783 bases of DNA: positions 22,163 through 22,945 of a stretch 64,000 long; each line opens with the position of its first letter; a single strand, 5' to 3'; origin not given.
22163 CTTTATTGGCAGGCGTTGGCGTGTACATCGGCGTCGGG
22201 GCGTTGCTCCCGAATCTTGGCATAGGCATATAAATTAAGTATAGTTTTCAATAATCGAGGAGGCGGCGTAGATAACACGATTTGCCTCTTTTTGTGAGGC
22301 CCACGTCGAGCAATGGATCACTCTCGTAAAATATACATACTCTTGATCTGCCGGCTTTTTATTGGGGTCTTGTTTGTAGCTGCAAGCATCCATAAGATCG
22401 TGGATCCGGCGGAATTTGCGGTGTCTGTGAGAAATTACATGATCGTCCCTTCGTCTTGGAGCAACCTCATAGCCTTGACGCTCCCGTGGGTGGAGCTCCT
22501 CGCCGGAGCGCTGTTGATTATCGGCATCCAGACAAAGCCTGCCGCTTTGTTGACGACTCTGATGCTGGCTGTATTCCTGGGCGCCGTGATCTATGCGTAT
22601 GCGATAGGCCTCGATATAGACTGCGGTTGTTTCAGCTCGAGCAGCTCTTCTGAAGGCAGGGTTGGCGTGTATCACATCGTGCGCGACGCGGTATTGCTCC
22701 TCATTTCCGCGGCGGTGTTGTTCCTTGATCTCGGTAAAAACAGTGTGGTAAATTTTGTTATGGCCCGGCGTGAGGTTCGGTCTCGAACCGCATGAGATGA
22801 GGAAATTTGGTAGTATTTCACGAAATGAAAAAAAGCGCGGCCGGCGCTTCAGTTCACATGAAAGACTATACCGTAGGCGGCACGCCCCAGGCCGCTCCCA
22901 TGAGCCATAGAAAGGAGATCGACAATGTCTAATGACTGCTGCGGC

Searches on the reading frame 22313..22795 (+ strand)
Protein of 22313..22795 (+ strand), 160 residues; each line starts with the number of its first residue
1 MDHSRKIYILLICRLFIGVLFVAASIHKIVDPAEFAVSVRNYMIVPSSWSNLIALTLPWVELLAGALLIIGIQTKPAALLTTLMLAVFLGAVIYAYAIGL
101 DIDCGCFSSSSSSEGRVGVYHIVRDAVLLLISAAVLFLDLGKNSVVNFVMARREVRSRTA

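Call 80: search_protein_families(library=pfam, proteins=[window:22313-22795:+], max_evalue=0.001)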
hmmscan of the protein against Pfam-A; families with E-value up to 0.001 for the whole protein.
window:22313-22795:+ (160 aa): 2 families
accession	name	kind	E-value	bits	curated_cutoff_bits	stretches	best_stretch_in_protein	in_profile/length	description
PF07291.16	MauE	-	5.6e-32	111.2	27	1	8-137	3-127/128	Methylamine utilisation protein MauE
PF07681.17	DoxX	-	3.1e-11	44.2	23.6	1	10-88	2-79/85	DoxX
